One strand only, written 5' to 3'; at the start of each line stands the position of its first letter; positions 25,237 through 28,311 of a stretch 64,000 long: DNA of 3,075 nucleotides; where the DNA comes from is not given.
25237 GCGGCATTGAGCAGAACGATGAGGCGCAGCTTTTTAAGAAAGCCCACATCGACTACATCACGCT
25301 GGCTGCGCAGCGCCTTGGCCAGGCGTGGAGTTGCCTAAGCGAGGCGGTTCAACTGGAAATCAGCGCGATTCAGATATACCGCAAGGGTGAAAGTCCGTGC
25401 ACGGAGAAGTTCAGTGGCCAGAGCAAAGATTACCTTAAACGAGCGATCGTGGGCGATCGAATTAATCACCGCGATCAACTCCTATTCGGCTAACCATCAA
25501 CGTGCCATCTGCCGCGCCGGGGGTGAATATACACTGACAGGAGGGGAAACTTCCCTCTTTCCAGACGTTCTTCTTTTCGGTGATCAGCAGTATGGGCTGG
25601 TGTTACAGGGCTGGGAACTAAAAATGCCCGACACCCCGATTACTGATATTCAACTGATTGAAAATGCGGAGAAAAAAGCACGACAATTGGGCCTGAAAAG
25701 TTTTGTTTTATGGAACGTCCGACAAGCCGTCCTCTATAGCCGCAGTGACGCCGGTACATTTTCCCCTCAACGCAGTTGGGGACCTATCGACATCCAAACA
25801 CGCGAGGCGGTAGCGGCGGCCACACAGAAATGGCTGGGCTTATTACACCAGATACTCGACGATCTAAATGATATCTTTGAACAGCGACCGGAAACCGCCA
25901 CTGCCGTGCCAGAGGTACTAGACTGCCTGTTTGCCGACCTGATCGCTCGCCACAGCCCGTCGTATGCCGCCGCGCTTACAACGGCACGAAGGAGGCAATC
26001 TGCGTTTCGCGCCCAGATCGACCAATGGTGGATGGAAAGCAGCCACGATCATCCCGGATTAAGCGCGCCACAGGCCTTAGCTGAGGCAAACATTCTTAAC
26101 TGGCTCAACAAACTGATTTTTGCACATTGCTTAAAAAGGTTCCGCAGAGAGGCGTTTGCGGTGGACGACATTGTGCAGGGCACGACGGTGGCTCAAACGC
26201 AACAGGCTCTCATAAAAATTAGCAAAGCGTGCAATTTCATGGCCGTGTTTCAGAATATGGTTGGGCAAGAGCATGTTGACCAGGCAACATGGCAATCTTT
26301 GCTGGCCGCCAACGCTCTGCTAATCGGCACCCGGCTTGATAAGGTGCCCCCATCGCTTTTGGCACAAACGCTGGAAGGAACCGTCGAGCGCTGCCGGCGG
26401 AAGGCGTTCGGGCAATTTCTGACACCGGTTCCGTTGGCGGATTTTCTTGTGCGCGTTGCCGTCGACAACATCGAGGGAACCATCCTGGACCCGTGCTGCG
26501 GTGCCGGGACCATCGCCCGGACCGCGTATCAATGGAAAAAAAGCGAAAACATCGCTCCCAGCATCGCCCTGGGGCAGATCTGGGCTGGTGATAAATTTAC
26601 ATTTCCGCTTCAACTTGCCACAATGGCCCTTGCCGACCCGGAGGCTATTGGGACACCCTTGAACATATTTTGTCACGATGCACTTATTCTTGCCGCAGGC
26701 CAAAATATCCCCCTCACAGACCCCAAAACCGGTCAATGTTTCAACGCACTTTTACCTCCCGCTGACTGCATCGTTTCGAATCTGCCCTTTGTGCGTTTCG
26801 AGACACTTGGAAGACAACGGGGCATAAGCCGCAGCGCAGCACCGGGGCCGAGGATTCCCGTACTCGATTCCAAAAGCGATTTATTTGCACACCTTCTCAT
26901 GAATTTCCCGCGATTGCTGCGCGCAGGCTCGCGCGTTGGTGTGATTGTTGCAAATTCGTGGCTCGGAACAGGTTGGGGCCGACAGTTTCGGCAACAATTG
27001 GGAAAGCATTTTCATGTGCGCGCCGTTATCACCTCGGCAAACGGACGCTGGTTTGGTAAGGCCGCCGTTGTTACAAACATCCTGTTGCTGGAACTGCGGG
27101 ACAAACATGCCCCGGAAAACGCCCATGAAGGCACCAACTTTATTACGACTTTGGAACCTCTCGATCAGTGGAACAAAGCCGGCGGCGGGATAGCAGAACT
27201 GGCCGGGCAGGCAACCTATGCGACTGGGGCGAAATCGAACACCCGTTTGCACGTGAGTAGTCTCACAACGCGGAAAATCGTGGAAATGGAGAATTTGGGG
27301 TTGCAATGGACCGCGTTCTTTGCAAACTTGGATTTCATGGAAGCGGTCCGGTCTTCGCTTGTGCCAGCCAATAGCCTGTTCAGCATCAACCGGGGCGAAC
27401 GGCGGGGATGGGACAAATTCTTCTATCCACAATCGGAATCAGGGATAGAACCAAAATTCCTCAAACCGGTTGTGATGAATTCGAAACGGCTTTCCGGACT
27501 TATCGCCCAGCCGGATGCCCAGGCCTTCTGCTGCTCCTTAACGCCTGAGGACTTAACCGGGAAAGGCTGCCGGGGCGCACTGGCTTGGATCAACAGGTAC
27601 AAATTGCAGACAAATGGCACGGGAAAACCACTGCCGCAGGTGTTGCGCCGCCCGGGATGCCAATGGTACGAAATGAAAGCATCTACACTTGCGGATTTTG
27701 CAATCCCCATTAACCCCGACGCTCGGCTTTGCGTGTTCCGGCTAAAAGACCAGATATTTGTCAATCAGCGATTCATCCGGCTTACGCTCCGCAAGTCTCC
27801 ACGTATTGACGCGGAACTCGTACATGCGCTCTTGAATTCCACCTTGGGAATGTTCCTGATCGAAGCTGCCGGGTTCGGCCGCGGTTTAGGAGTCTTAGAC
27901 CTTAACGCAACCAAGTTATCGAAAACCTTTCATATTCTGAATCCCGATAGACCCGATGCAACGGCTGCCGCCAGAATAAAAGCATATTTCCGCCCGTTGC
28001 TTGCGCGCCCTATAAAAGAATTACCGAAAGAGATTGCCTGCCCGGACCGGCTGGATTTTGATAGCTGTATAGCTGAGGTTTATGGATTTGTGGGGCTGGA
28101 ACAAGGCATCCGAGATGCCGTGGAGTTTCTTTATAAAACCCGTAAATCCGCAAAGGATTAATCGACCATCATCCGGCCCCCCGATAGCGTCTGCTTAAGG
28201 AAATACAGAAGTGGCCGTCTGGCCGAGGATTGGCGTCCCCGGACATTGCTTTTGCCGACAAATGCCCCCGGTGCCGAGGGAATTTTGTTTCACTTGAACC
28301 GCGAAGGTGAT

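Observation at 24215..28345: Restriction-modification cassette bounded by diverged direct repeats of the host gene 3' end, an insertion signature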

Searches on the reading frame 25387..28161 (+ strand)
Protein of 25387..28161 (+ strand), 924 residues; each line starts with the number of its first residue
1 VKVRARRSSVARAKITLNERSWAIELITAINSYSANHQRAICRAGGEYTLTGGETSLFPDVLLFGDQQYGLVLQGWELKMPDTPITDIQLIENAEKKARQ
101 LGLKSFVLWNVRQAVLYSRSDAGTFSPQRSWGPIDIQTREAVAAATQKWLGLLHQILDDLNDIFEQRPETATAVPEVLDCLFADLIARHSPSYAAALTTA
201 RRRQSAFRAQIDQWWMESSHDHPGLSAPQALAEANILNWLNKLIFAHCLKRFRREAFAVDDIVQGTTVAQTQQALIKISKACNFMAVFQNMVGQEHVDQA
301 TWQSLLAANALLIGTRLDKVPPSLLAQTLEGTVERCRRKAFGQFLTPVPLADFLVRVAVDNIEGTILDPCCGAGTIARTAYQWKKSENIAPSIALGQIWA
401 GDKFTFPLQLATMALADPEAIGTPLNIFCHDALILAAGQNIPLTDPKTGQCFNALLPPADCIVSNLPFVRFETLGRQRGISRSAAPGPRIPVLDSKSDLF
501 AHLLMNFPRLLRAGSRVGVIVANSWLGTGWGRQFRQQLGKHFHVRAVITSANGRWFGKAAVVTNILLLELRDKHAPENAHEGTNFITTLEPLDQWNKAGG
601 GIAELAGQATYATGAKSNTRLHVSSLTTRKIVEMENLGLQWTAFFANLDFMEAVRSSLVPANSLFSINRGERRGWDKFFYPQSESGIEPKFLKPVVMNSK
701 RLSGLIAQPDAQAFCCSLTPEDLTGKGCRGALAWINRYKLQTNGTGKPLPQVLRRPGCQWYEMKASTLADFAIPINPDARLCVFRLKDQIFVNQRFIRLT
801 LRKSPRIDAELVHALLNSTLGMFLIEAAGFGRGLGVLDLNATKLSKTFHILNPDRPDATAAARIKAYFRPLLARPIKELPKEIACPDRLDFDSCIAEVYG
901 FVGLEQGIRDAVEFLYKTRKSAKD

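Call 8: search_protein_families(library=pfam, proteins=[window:25387-28161:+], max_evalue=0.01)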
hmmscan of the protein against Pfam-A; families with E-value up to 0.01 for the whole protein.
window:25387-28161:+ (924 aa): 1 family
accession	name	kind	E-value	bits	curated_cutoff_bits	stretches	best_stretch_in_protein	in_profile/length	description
PF02384.22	N6_Mtase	-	6.7e-10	39.2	20.4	1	338-574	22-235/311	N-6 DNA Methylase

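Call 9: search_protein_families(library=ncbifam, proteins=[window:25387-28161:+], max_evalue=0.01)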
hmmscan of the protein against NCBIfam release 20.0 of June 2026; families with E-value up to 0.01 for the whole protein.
window:25387-28161:+ (924 aa): 2 families
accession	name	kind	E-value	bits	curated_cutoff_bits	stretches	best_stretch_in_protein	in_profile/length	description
NF047738.1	antiphage_MADS2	equivalog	0.00056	18.3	720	1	336-381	305-350/654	methylation-associated defense system DNA methyltransferase MAD2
TIGR02987.1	met_A_Alw26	exception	0.0058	15.4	353.5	0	339-376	1-45/523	Alw26I/Eco31I/Esp3I family type II restriction adenine-specific DNA-methyltransferase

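Call 39: find_homologous_proteins(query=window:25624-28161:+)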
Query window:25624-28161:+ (845 aa): 49 proteins with E <= 0.001 among 8000 candidates.
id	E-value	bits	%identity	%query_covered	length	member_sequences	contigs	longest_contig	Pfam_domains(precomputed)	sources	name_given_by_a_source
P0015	0.0e+0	1930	99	100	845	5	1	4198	PF02384.23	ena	-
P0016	0.0e+0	1747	90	100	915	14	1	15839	PF02384.23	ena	-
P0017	0.0e+0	1159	62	100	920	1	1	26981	PF02384.23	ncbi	ncbi:MAG: N-6 DNA methylase [Phycisphaerae bacterium]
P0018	0.0e+0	1123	60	100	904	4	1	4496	PF02384.23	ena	-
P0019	0.0e+0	1105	58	100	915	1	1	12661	PF02384.23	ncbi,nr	ncbi:MAG: N-6 DNA methylase [Phycisphaerae bacterium]|nr:N-6 DNA methylase [Phycisphaerae bacterium]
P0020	0.0e+0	1060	57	100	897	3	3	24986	PF02384.23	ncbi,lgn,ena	-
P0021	4.1e-292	989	57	91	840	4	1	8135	PF02384.23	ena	-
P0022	5.6e-221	754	42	100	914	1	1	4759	PF02384.23,PF07669.18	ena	-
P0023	1.7e-212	726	41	100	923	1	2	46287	PF02384.23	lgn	-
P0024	1.2e-207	710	42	100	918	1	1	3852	PF02384.23,PF01170.25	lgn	-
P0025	1.5e-201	690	41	100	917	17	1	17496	PF02384.23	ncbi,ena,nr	ncbi:MAG: hypothetical protein BRD37_04160 [Bacteroidetes bacterium QH_8_67_23]|nr:MAG: hypothetical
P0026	2.0e-196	673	40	100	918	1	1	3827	PF02384.23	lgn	-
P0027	4.0e-195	668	39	100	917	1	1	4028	PF02384.23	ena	-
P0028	3.9e-194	665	40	100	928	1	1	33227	PF02384.23,PF07669.18,PF01170.25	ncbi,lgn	ncbi:MAG: N-6 DNA methylase [Bacillota bacterium]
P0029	1.4e-191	657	41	100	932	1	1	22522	PF02384.23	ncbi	ncbi:MAG: N-6 DNA methylase [Kiritimatiellia bacterium]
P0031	1.3e-187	644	38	100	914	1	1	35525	PF02384.23,PF07669.18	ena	-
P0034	4.2e-186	639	39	100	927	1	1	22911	PF02384.23,PF07669.18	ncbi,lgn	ncbi:MAG: N-6 DNA methylase [Bacillota bacterium]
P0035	9.1e-186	637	39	100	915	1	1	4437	PF02384.23,PF07669.18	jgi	-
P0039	5.2e-182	625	38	100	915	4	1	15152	PF02384.23,PF07669.18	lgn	-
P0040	5.8e-179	615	37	100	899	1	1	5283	PF02384.23,PF07669.18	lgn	-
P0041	2.8e-177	609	39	100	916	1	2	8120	PF02384.23,PF07669.18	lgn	-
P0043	2.6e-171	590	36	100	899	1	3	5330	PF02384.23,PF07669.18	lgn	-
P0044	6.7e-170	585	38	100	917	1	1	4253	PF02384.23,PF07669.18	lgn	-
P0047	3.8e-163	563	36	100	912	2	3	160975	PF02384.23,PF07669.18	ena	-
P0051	9.0e-151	522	34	100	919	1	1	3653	PF02384.23,PF07669.18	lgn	-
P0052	1.4e-150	521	35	100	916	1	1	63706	PF02384.23,PF07669.18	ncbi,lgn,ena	-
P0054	5.2e-145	503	32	100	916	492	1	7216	PF07669.18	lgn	-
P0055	2.8e-143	497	35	98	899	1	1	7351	PF02384.23,PF07669.18,PF01170.25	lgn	-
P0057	6.6e-140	486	32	100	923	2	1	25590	PF02384.23,PF07669.18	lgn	-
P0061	2.0e-135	471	33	100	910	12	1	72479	PF02384.23,PF07669.18,PF01170.25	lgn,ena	-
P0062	1.2e-99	353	36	64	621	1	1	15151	PF02384.23,PF07669.18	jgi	jgi:type I restriction-modification system DNA methylase subunit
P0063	1.4e-13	68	25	57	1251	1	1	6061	PF02384.23,PF07669.18,PF22837.2,PF20473.5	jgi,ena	-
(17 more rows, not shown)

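Call 40: find_encoding_contigs(protein=P0016, flank=10000, max_places=6)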
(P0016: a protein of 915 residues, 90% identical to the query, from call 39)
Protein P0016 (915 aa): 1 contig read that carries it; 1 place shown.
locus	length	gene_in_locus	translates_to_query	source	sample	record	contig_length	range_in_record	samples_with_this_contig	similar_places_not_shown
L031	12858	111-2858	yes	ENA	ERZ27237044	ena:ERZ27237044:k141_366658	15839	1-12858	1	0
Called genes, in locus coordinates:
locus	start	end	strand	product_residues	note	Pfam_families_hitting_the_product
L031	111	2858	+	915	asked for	PF02384:N6_Mtase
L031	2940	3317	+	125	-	-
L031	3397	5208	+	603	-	PF02463:SMC_N, PF13476:AAA_23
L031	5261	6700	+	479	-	PF01554:MatE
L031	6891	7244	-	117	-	-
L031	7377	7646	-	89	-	PF01016:Ribosomal_L27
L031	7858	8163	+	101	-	PF02482:Ribosomal_S30AE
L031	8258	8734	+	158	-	PF00359:PTS_EIIA_2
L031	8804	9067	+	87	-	PF00381:PTS-HPr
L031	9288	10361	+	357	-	-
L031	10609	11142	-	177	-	-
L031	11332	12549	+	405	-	PF00764:Arginosuc_synth, PF20979:Arginosuc_syn_C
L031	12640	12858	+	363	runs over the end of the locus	PF01073:3Beta_HSD, PF01370:Epimerase, PF02719:Polysacc_synt_2, PF04321:RmlD_sub_bind, PF16363:GDP_Man_Dehyd, PF07993:NAD_binding_4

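Call 41: find_encoding_contigs(protein=P0017, flank=10000, max_places=3)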
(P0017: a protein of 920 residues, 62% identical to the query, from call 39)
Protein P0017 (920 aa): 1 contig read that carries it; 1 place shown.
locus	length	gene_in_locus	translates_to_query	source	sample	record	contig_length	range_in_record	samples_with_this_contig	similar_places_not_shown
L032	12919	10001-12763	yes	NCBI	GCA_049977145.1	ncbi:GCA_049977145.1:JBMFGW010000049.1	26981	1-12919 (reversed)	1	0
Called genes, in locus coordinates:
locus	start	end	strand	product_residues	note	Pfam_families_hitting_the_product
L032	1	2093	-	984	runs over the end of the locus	PF02700:PurS (weak), PF18072:FGAR-AT_linker, PF00586:AIRS, PF02769:AIRS_C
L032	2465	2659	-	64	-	-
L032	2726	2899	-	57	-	PF13453:Zn_ribbon_TFIIB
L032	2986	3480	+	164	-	PF04324:Fer2_BFD (weak)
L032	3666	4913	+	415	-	PF04551:GcpE, PF26540:GcpE_C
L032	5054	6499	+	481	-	PF02881:SRP54_N, PF00448:SRP54, PF01656:CbiA (weak), PF02978:SRP_SPB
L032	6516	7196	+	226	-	PF02223:Thymidylate_kin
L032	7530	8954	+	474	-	PF00890:FAD_binding_2, PF01134:GIDA (weak), PF01946:Thi4 (weak), PF07992:Pyr_redox_2, PF12831:FAD_oxidored, PF13450:NAD_binding_8 (weak), PF00070:Pyr_redox, PF02852:Pyr_redox_dim, +5 more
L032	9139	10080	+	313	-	PF01555:N6_N4_Mtase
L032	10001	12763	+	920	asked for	PF02384:N6_Mtase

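Call 42: find_encoding_contigs(protein=P0020, flank=10000, max_places=4)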
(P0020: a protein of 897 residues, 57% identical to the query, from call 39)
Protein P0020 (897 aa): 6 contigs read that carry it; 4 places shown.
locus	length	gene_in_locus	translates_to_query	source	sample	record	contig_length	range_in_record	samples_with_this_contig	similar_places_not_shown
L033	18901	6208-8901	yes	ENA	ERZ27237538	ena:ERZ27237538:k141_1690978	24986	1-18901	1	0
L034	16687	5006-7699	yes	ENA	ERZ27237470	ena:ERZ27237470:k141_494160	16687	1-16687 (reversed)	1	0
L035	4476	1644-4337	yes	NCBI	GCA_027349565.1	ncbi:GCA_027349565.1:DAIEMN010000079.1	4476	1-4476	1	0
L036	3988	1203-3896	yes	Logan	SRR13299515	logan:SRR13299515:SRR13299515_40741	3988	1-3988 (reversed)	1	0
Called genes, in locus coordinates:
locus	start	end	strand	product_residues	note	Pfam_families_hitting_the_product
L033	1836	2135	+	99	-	PF03319:EutN_CcmL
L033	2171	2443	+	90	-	PF03319:EutN_CcmL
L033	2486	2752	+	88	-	PF03319:EutN_CcmL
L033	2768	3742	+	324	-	PF01040:UbiA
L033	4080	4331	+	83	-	-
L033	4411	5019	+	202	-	PF14066:DUF4256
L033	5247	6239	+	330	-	PF01555:N6_N4_Mtase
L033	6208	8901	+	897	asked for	PF02384:N6_Mtase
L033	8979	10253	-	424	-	PF13562:NTP_transf_4, PF00132:Hexapep (faint)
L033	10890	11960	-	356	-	-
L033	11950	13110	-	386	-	PF02463:SMC_N (faint), PF13476:AAA_23, PF13304:AAA_21, PF13175:AAA_15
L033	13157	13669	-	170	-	-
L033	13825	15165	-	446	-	PF01409:tRNA-synt_2d (weak), PF13393:tRNA-synt_His, PF00587:tRNA-synt_2b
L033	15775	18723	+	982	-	PF02700:PurS, PF18072:FGAR-AT_linker, PF00586:AIRS, PF02769:AIRS_C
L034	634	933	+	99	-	PF03319:EutN_CcmL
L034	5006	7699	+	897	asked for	PF02384:N6_Mtase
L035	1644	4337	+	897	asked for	PF02384:N6_Mtase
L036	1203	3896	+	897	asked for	PF02384:N6_Mtase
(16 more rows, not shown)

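Call 49: search_protein_families(library=padloc, proteins=[window:25387-28161:+], max_evalue=0.01)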
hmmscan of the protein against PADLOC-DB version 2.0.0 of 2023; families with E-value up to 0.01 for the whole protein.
window:25387-28161:+ (924 aa): 21 families
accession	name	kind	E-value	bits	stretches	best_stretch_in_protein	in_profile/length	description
PDLC03606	REase_MTase_IIG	-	8.6e-231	766.8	1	17-923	9-932/935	Type IIG restriction enzyme-methyltransferase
PDLC04134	mad2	-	5.5e-17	59.7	1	270-574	205-449/492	mads_2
PDLC03226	MTase_II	-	1.7e-12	44.8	1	336-591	11-254/579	Type II methyltransferase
PDLC03366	MTase_II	-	3.1e-12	44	1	459-853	108-489/568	Type II methyltransferase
PDLC03267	MTase_II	-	1.9e-11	41.6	1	338-575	10-221/539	Type II methyltransferase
PDLC03021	MTase_I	-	1.2e-09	35.5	2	340-414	162-244/491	Type I methyltransferase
PDLC03025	MTase_I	-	1.9e-08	31.5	1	342-569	162-370/569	Type I methyltransferase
PDLC03026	MTase_I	-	8.9e-07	26.4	1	337-573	138-358/487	Type I methyltransferase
PDLC03248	MTase_II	-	9e-07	26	1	337-376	5-44/521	Type II methyltransferase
PDLC03335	MTase_II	-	8.3e-06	22.7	1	329-574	67-308/607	Type II methyltransferase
PDLC03313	MTase_II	-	1.5e-05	21.7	1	459-553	145-235/563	Type II methyltransferase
PDLC03018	MTase_I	-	2.1e-05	21.1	1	333-384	298-349/749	Type I methyltransferase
PDLC03328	MTase_II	-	3.6e-05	20.5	0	324-376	14-69/587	Type II methyltransferase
PDLC03227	MTase_II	-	0.00016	18.7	1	327-413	13-100/494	Type II methyltransferase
PDLC03035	MTase_I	-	0.00027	17.6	1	342-416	175-247/653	Type I methyltransferase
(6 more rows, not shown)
